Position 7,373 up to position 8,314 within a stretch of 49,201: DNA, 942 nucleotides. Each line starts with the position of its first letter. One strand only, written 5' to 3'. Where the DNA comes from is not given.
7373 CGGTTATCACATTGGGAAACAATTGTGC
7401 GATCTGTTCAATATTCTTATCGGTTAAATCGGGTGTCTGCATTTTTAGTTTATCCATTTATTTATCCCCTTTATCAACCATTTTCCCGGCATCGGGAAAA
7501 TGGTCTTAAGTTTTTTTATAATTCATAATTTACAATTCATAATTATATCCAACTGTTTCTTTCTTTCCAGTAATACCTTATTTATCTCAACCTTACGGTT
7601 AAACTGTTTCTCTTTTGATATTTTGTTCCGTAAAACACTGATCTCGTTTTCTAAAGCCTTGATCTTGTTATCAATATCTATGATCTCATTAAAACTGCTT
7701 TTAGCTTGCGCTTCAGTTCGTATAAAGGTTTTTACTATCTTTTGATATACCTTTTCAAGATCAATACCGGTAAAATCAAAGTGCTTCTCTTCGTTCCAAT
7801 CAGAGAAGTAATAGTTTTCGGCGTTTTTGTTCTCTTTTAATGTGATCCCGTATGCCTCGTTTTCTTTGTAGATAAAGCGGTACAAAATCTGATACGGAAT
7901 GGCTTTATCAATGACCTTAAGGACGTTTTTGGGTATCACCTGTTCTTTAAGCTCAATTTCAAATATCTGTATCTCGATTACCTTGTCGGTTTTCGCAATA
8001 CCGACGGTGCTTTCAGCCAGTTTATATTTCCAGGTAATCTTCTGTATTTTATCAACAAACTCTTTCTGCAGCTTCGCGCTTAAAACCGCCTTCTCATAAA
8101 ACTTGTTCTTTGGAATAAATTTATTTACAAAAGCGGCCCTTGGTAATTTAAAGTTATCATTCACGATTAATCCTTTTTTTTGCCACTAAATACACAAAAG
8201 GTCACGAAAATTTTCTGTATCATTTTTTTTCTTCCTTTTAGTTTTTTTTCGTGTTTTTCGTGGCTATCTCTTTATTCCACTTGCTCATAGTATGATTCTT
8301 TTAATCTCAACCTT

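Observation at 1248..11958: Type III-like R-M operon expanded to a two-ATPase cassette: SNF2 helicase + DUF4391 + Mod + Res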

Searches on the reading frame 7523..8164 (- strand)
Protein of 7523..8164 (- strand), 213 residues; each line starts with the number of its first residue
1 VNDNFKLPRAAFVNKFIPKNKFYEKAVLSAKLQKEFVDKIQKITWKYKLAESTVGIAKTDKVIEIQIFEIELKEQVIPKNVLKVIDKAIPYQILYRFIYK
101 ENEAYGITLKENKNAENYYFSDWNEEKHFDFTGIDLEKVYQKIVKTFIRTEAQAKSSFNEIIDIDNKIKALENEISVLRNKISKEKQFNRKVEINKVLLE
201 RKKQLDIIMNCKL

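Call 3: search_protein_families(library=pfam, proteins=[window:7523-8164:-], max_evalue=0.01)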
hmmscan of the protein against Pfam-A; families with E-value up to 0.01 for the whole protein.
window:7523-8164:- (213 aa): 3 families
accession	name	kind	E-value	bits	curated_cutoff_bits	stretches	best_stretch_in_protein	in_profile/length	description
PF14335.11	DUF4391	-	3.7e-44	151.8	29.9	1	5-205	1-232/232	Domain of unknown function (DUF4391)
PF15742.10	DUF4686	-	0.00012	21.8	31.3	1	153-205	288-342/384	Domain of unknown function (DUF4686)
PF16326.10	ABC_tran_CTD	-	0.0085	16.7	32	0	160-200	9-49/69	ABC transporter C-terminal domain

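Call 4: search_protein_families(library=padloc, proteins=[window:7523-8164:-], max_evalue=0.01)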
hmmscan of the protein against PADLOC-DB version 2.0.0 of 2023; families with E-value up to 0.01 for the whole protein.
window:7523-8164:- (213 aa): 0 families

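Call 5: search_protein_families(library=ncbifam, proteins=[window:7523-8164:-], max_evalue=0.01)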
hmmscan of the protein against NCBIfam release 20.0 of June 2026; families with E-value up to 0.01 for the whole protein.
window:7523-8164:- (213 aa): 1 family
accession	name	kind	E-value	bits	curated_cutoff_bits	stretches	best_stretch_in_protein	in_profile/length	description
NF049873.2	cytotoxin_MakE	exception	0.0069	15.4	360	1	135-190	139-194/352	alpha-pore-forming cytotoxin subunit MakE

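Call 11: find_homologous_proteins(query=window:7523-8164:-, max_evalue=0.001)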
Query window:7523-8164:- (213 aa): 1477 proteins with E <= 0.001 among 1955 candidates; the best 120 are listed.
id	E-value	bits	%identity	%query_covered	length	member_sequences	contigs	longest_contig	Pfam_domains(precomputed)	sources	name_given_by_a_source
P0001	4.9e-128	443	100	100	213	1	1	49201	PF14335.12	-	-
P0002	1.0e-109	383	91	96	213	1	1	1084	PF14335.12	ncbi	-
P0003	4.1e-109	381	89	96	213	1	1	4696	PF14335.12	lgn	-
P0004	1.3e-108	379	88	96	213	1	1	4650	PF14335.12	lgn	-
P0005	1.5e-108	379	90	96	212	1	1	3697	PF14335.12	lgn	-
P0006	1.9e-108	379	88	96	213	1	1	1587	PF14335.12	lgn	-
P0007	2.0e-108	379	87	100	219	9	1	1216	PF14335.12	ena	-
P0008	3.1e-108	378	87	98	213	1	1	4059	PF14335.12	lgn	-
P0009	3.9e-108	378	86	100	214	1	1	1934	PF14335.12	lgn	-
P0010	5.7e-108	377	88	96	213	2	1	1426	PF14335.12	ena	-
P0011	6.3e-108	377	88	96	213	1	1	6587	PF14335.12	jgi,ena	-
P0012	6.9e-108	377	89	96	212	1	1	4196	PF14335.12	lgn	-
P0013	7.5e-108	377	89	96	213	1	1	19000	PF14335.12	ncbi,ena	-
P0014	8.2e-108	377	89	96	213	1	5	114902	PF14335.12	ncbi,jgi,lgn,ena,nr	ncbi:DUF4391 domain-containing protein [bacterium]|nr:MAG: DUF4391 domain-containing protein [bacter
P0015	9.0e-108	376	88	96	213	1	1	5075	PF14335.12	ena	-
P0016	2.0e-107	375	88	95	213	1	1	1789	PF14335.12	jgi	-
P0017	1.2e-106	373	88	96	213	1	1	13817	PF14335.12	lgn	-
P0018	1.9e-106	372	87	96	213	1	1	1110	PF14335.12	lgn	-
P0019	5.0e-106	371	86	92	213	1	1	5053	PF14335.12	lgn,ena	-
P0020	1.2e-105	369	88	96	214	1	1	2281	PF14335.12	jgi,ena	-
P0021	1.5e-105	369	88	96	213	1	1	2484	PF14335.12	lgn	-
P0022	1.6e-105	369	86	95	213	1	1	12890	PF14335.12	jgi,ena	-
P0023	3.3e-105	368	86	96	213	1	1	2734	PF14335.12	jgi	jgi:hypothetical protein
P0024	3.8e-105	368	87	96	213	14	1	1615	PF14335.12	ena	-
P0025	3.9e-105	368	87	96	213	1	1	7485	PF14335.12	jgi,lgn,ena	-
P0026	7.5e-105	367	87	96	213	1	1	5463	PF14335.12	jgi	jgi:hypothetical protein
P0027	8.5e-105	367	87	96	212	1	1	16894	PF14335.12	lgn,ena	-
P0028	9.3e-105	367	86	96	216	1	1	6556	PF14335.12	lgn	-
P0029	9.4e-105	367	86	96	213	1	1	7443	PF14335.12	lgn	-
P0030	1.5e-104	366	86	96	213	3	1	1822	PF14335.12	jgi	jgi:hypothetical protein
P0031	3.9e-104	365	85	96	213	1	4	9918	PF14335.12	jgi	jgi:hypothetical protein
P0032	3.9e-104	365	85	98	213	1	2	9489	PF14335.12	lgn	-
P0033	4.6e-104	364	85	96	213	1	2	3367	PF14335.12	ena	-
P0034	4.9e-104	364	87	96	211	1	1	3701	PF14335.12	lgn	-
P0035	7.0e-104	364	86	96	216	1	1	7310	PF14335.12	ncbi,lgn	-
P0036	8.7e-104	363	85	98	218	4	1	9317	PF14335.12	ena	-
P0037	1.2e-103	363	84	96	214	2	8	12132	PF14335.12,PF05061.20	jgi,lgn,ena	-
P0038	3.0e-103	362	85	98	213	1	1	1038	PF14335.12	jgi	jgi:hypothetical protein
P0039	3.9e-103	361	85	97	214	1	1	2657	PF14335.12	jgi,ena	-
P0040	8.6e-103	360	85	91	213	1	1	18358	PF14335.12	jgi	jgi:hypothetical protein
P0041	9.4e-103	360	85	96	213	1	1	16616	PF14335.12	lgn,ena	-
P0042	2.4e-102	359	86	95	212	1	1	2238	PF14335.12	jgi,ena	-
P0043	6.4e-102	357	84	96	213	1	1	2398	PF14335.12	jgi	jgi:hypothetical protein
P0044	9.5e-102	357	85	94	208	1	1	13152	PF14335.12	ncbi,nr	ncbi:MAG: DUF4391 domain-containing protein [Candidatus Saelkia tenebricola]|nr:DUF4391 domain-conta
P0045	2.7e-101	355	86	95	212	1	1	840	PF14335.12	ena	-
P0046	4.7e-101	354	85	90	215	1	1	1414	PF14335.12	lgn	-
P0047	1.1e-100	353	83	96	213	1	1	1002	PF14335.12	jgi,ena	-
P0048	2.2e-100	352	83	96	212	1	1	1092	PF14335.12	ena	-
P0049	2.2e-100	352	84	94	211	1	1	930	PF14335.12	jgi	jgi:hypothetical protein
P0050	3.3e-100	352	84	95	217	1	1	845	PF14335.12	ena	-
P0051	3.7e-100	352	80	99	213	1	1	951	PF14335.12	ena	-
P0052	4.3e-100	351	83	96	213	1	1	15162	PF14335.12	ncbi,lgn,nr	ncbi:DUF4391 domain-containing protein [Candidatus Dependentiae bacterium]|nr:DUF4391 domain-contain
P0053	8.9e-100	350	83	95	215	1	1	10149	PF14335.12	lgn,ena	-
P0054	1.5e-99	350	82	96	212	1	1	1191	PF14335.12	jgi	-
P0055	3.6e-99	348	82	96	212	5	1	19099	PF14335.12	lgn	-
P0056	5.0e-99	348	80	96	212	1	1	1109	PF14335.12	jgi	jgi:hypothetical protein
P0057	5.1e-99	348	79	99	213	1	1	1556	PF14335.12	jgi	jgi:hypothetical protein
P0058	5.8e-99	348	81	96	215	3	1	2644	PF14335.12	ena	-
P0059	5.9e-99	348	82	96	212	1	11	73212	PF14335.12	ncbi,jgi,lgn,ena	-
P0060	7.9e-99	347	81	96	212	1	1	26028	PF14335.12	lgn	-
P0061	1.0e-98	347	81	96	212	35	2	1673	PF14335.12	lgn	-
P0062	1.1e-98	347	81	96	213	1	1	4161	PF14335.12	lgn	-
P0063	1.2e-98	347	81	96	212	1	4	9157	PF14335.12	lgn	-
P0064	1.6e-98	346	82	96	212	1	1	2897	PF14335.12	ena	-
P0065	2.8e-98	345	82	94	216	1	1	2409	PF14335.12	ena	-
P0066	1.5e-97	343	80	99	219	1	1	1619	PF14335.12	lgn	-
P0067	3.3e-97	342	80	96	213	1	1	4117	PF14335.12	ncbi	-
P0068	4.6e-96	338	77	97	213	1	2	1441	PF14335.12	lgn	-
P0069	1.6e-95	336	80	96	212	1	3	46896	PF14335.12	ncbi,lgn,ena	-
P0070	3.4e-95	335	78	98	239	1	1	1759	PF14335.12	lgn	-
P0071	6.3e-95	334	78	96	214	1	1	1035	PF14335.12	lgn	-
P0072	9.4e-95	334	77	100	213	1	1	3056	PF14335.12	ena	-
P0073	1.8e-94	333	77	100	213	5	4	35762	PF14335.12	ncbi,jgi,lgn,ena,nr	ncbi:MAG: DUF4391 domain-containing protein [Proteobacteria bacterium]|nr:DUF4391 domain-containing 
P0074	2.0e-94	333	77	100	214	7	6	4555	PF14335.12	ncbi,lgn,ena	-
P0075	2.0e-94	333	78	96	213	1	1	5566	PF14335.12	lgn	-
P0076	3.0e-94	332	79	95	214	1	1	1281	PF14335.12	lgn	-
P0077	4.1e-94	332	78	97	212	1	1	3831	PF14335.12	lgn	-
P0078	4.6e-94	332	77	97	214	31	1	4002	PF14335.12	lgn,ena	-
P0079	7.1e-94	331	78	96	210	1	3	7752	PF14335.12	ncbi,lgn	-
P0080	2.8e-93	329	78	96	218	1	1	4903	PF14335.12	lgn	-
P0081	3.0e-93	329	77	98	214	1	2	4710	PF14335.12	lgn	-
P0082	3.3e-93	329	78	95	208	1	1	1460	PF14335.12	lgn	-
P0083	3.9e-93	329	78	92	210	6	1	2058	PF14335.12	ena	-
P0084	4.4e-93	328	77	97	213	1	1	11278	PF14335.12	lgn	-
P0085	5.8e-93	328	75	99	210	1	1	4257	PF15742.11,PF14335.12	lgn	-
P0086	8.3e-93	328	76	96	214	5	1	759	PF15742.11,PF14335.12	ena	-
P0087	1.6e-92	327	77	95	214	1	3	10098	PF14335.12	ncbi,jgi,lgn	jgi:hypothetical protein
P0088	1.8e-92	326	76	96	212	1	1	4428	PF14335.12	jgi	-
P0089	2.4e-92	326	75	96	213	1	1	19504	PF14335.12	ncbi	-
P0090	2.4e-92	326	75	96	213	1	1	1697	PF14335.12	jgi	-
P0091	2.7e-92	326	77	96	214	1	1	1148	PF14335.12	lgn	-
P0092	3.6e-92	325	76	95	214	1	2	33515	PF14335.12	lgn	-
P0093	4.3e-92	325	78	95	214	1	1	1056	PF14335.12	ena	-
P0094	4.4e-92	325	75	98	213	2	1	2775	PF14335.12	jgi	-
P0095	5.0e-92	325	77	97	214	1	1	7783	PF14335.12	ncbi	-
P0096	5.7e-92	325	77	96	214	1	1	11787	PF14335.12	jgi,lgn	jgi:hypothetical protein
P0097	8.7e-92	324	75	97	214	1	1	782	PF14335.12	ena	-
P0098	9.2e-92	324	77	92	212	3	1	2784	PF14335.12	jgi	-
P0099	9.7e-92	324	79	94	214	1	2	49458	PF14335.12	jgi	jgi:hypothetical protein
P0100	1.2e-91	324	77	96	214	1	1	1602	PF14335.12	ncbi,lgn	-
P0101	1.5e-91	323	75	96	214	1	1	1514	PF15742.11,PF14335.12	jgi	jgi:hypothetical protein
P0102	1.8e-91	323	76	96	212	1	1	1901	PF14335.12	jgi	jgi:hypothetical protein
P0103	2.0e-91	323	76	96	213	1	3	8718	PF14335.12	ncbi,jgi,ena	-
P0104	2.5e-91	323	83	87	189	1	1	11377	PF14335.12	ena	-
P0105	3.4e-91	322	77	96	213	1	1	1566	PF15742.11,PF14335.12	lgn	-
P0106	3.7e-91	322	76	92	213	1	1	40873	PF14335.12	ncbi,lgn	-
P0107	5.3e-91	322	77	94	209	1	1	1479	PF14335.12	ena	-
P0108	5.5e-91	322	77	96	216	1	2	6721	PF14335.12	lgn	-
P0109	6.4e-91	321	77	96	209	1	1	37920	PF14335.12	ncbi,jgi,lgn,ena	-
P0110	6.5e-91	321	77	96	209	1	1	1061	PF14335.12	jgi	-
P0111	6.5e-91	321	74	99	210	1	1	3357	PF15742.11,PF14335.12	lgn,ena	-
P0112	8.3e-91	321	75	100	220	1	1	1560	PF14335.12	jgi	jgi:hypothetical protein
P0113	9.5e-91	321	72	100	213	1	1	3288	PF14335.12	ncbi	-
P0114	9.6e-91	321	76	96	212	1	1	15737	PF15742.11,PF14335.12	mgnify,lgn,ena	mgnify:CR=1 FL=1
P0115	1.5e-90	320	74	96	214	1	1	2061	PF14335.12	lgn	-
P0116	1.7e-90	320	74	99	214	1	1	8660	PF14335.12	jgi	-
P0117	2.0e-90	320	76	96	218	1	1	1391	PF14335.12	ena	-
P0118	4.0e-90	319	75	96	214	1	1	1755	PF14335.12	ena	-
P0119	4.3e-90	319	74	95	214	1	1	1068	PF14335.12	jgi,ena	-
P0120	8.9e-90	318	73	98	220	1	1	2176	PF14335.12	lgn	-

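Call 14: find_encoding_contigs(protein=P0014, flank=10000, max_places=4)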
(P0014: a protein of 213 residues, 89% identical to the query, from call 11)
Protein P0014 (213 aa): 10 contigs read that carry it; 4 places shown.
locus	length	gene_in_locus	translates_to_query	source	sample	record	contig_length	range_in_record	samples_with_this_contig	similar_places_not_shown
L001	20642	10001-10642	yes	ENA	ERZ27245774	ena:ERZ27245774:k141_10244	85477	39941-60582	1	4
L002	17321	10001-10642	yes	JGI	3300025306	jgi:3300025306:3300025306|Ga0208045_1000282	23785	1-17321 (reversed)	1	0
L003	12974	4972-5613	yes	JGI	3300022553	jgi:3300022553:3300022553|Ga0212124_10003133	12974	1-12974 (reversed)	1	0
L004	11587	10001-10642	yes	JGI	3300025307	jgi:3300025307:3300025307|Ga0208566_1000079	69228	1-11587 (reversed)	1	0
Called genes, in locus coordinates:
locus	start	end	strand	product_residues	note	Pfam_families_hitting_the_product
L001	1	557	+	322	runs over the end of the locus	PF13432:TPR_16 (weak), PF24575:TPR_Slam (weak), PF13414:TPR_11, PF14559:TPR_19, PF14559:TPR_19 (weak), PF23914:TPR_CcmH_CycH (weak), PF13414:TPR_11 (weak), PF14559:TPR_19 (weak), +16 more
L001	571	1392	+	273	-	PF13292:DXP_synthase_N, PF00456:Transketolase_N, PF00676:E1_dh, PF09364:XFP_N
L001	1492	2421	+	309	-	PF02779:Transket_pyr, PF02780:Transketolase_C, PF22613:Transketolase_C_1 (weak), PF17147:PFOR_II (weak)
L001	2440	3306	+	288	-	PF00288:GHMP_kinases_N, PF08544:GHMP_kinases_C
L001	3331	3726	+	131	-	PF04026:SpoVG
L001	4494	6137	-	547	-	PF00239:Resolvase, PF07508:Recombinase, PF13408:Zn_ribbon_recom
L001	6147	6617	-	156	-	PF11149:DUF2924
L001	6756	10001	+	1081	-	PF00176:SNF2-rel_dom, PF00270:DEAD (faint), PF04851:ResIII, PF00271:Helicase_C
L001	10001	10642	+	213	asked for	PF14335:DUF4391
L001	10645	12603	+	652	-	PF01555:N6_N4_Mtase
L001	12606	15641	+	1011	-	PF04851:ResIII, PF00270:DEAD (weak), PF19778:RE_endonuc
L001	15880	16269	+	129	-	PF08937:ThsB_TIR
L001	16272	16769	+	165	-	PF24838:8xMP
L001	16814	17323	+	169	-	-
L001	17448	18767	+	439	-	PF02689:Herpes_Helicase (faint), PF05970:PIF1, PF13604:AAA_30, PF01443:Viral_helicase1 (faint), PF13245:AAA_19, PF13538:UvrD_C_2 (weak)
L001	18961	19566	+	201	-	-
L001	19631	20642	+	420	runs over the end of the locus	PF02195:ParB_N, PF01555:N6_N4_Mtase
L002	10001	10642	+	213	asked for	PF14335:DUF4391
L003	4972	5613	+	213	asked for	PF14335:DUF4391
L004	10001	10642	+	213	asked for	PF14335:DUF4391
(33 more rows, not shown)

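Call 15: find_encoding_contigs(protein=P0073, flank=10000, max_places=4)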
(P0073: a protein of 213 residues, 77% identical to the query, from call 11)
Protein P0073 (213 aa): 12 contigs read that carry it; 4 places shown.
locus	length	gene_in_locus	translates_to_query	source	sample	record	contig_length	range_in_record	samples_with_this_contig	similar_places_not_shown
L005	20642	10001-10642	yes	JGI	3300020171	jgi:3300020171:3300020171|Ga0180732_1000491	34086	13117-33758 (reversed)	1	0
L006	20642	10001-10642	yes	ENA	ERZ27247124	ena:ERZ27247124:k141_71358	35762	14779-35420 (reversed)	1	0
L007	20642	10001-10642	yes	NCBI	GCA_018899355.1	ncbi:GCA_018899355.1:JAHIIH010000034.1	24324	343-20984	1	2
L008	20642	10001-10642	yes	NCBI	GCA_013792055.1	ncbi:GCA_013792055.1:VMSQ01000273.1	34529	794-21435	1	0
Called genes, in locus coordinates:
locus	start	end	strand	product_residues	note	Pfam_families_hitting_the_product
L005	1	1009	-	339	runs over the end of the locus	PF13439:Glyco_transf_4, PF00534:Glycos_transf_1, PF13692:Glyco_trans_1_4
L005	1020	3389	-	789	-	PF13439:Glyco_transf_4, PF00534:Glycos_transf_1, PF13692:Glyco_trans_1_4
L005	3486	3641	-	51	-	-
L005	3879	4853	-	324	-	PF01797:Y1_Tnp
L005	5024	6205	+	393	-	PF13173:AAA_14, PF13635:DUF4143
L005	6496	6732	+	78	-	-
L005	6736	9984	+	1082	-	PF00270:DEAD (faint), PF00176:SNF2-rel_dom, PF04851:ResIII, PF00271:Helicase_C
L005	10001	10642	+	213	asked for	PF14335:DUF4391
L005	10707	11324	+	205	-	PF02498:Bro-N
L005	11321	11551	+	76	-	-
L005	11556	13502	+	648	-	PF01555:N6_N4_Mtase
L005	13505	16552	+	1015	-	PF04851:ResIII, PF00270:DEAD (weak), PF19778:RE_endonuc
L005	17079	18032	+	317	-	PF01972:SDH_protease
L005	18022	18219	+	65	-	-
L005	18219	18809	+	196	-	-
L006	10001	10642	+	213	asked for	PF14335:DUF4391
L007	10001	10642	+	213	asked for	PF14335:DUF4391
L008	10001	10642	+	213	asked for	PF14335:DUF4391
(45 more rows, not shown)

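Call 20: search_protein_representatives(protein=window:7523-8164:-)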
Query: 213 residues. Proteins with E-value up to 0.001 (for the whole library): 1312; up to 1e-10: 652; up to 1e-30: 33. The best 150 are listed.
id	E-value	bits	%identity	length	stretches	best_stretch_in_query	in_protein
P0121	1.0e-64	234.3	56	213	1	4-207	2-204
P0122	6.2e-59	215.4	50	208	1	4-209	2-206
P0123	7.5e-59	215.1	54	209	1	4-205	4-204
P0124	4.7e-53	196.2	51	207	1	6-201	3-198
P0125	1.3e-50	188.3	46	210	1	5-208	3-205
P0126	1.8e-49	184.5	50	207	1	5-208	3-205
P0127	2.2e-47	177.7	50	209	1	7-208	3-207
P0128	2.4e-47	177.5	48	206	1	6-206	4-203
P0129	1.1e-46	175.4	45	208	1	4-209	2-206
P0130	2.7e-45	170.9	45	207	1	5-210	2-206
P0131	3.9e-45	170.4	46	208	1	5-210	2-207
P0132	6.6e-44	166.4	57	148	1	6-154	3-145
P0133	4.2e-42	160.5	47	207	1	4-206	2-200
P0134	9.0e-42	159.4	44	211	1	5-206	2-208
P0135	7.9e-41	156.3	66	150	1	4-119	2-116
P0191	1.1e-24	103.7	39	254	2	4-116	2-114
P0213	1.3e-23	100.1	33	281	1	5-206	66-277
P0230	8.1e-23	97.6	34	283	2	5-103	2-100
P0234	1.4e-22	96.8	31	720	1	8-208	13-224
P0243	2.5e-22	95.9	38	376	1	8-208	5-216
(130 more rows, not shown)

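Call 24: find_related_loci(query=A3, collection=genome_contigs, flank=10000)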
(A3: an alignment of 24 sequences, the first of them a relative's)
Query A3 (213 aa) in genome_contigs; peptide patterns used: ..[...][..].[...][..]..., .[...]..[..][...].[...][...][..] (x = any residue, [..] = any of these).
599 stretches matched a pattern (row limit reached: there are more); 484 encode a relative of the query (tblastn E <= 1e-3); the best 80 are kept; 80 distinct loci.
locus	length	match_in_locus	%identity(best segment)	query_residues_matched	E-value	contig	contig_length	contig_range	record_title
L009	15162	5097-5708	83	2-205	3e-107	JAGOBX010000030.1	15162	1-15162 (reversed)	Candidatus Dependentiae bacterium isolate Go_SlDig_bin_425 Go_SlDig_11422_length_15162_cov_6.259395, whole genome shotgu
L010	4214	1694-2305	82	1-205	3e-107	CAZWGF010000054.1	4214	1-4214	MAG TPA_asm: Candidatus Woesearchaeota archaeon isolate SRP104257_co1_234 genome assembly, contig: NODE_23394_length_421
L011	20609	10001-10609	80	2-205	2e-105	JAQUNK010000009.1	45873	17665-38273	MAG: Candidatus Omnitrophota bacterium isolate STD1_176 NODE_1532_length_45873_cov_16.656189_Sandtown_D1, whole genome s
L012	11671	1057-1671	80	1-206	6e-105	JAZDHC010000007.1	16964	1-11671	MAG: Candidatus Desantisbacteria bacterium isolate MEGAHIT-group-0.297 k141_19172490, whole genome shotgun sequence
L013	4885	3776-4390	80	1-206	1e-104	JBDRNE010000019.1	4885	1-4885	MAG: Candidatus Omnitrophota bacterium isolate MEGAHIT-group-1.87 k141_1817280, whole genome shotgun sequence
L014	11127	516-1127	80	1-205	3e-104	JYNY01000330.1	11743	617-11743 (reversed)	Candidatus Omnitrophus magneticus isolate SKK-01 SAG1505, whole genome shotgun sequence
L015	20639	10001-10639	77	1-213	2e-103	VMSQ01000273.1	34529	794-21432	MAG: Desulfobacteraceae bacterium isolate S3_36 k141_63806, whole genome shotgun sequence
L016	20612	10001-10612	80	1-205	9e-103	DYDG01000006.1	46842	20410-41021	MAG TPA_asm: Marinifilum sp. isolate IMS_BF-2 NODE_93_length_46896_cov_9.08264, whole genome shotgun sequence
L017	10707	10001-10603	80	4-205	3e-102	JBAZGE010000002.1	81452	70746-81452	MAG: Candidatus Omnitrophota bacterium isolate SO_2017_LW3_37 NODE_585_length_81452_cov_2.503326_LW162_2017, whole genom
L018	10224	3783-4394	78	2-205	2e-101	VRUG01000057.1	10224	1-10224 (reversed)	MAG: Planctomycetota bacterium isolate MohnsGC08_bin181 NODE_67_length_10224_cov_21.250123, whole genome shotgun sequenc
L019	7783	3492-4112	77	2-208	5e-99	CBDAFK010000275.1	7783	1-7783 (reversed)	MAG: uncultured Desulfobacterales bacterium isolate MAG_109 genome assembly, contig: k141_337611, whole genome shotgun s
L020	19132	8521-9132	77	1-205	2e-98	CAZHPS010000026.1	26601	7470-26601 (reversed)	MAG TPA_asm: uncultured Desulfobacterales bacterium isolate binchicken_co113_226 genome assembly, contig: NODE_1983_leng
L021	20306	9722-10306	76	1-195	1e-95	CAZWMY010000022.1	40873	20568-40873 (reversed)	MAG TPA_asm: uncultured Desulfobacula sp. isolate SRP302447_co1_132 genome assembly, contig: NODE_2714_length_40873_cov_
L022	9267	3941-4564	72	1-208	3e-95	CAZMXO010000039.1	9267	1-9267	MAG TPA_asm: uncultured bacterium isolate binchicken_co181_177 genome assembly, contig: NODE_15238_length_9267_cov_32.32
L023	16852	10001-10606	74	4-205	4e-94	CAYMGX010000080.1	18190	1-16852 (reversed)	MAG TPA_asm: uncultured Fibrobacter sp. isolate SRP294416_co1_262 genome assembly, contig: NODE_6156_length_18190_cov_18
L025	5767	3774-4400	70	1-210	3e-92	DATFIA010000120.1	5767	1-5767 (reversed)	MAG TPA_asm: Treponemataceae bacterium isolate SMAG_U9106 k141_630564, whole genome shotgun sequence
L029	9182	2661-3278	68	7-212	2e-86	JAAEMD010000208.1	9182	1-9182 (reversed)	MAG: bacterium isolate Bpl_23 BplG_CONTIG2458123, whole genome shotgun sequence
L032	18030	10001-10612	64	1-205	5e-82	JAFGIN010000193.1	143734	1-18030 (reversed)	MAG: Chitinispirillaceae bacterium isolate Zod_Metabat.210 k87_12371348, whole genome shotgun sequence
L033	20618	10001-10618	62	1-206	5e-78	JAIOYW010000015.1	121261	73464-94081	MAG: Ignavibacteriales bacterium isolate Tobar12.5m-G23 Tobar12-5m-20mill-C51, whole genome shotgun sequence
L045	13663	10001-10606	69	7-208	8e-89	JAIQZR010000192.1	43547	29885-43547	MAG: Candidatus Scalindua sp. isolate OFTM180 OFTM180_191, whole genome shotgun sequence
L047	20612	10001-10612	53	1-205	4e-63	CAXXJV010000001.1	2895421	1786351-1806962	MAG: Candidatus Cloacimonadales bacterium isolate fe4f4fb4-34b0-436a-ac08-ddaca2942b79 genome assembly, contig: contig_1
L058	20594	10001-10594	47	7-210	1e-50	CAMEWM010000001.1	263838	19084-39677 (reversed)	MAG: uncultured Clostridium sp. isolate SRR11489782_bin.39_metaWRAP_v1.3_MAG genome assembly, contig: ERZ11466715.6, who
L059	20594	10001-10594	45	6-210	4e-50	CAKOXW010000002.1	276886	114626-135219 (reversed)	MAG: uncultured Bacilli bacterium isolate REFINED_METABAT215_TOP10_CONTIGS_1500_ASSEMBLY_K77_MERGED__Hadza_MoBio_hadza-I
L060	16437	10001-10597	45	5-210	4e-50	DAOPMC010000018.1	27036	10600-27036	MAG TPA_asm: Bacilli bacterium isolate AMR_MDS_3209 NODE_1889_length_27036_cov_62.909529, whole genome shotgun sequence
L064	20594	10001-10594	46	5-208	1e-45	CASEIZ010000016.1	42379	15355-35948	uncultured Eubacteriales bacterium isolate SI.B30.metabat-bins.8 genome assembly, contig: SI.B30.metabat-bins.8.fa_k141_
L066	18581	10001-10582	43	5-205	2e-45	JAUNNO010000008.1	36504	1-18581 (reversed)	MAG: bacterium isolate S32M_St_metabat_59 NODE_748_length_36504_cov_7.846059, whole genome shotgun sequence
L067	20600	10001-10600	48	7-210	5e-44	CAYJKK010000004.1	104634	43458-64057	MAG TPA_asm: uncultured Clostridium sp. isolate ERP123703_co4_88 genome assembly, contig: NODE_38_length_104634_cov_16.2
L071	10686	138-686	45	6-195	2e-42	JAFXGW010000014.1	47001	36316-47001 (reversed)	MAG: Clostridia bacterium isolate RGIG6403 Sheep_Rectum-5__c164264, whole genome shotgun sequence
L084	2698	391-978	42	5-206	1e-38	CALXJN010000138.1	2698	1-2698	MAG: uncultured Clostridia bacterium isolate E08__bin232 genome assembly, contig: E08__k127_5862732, whole genome shotgu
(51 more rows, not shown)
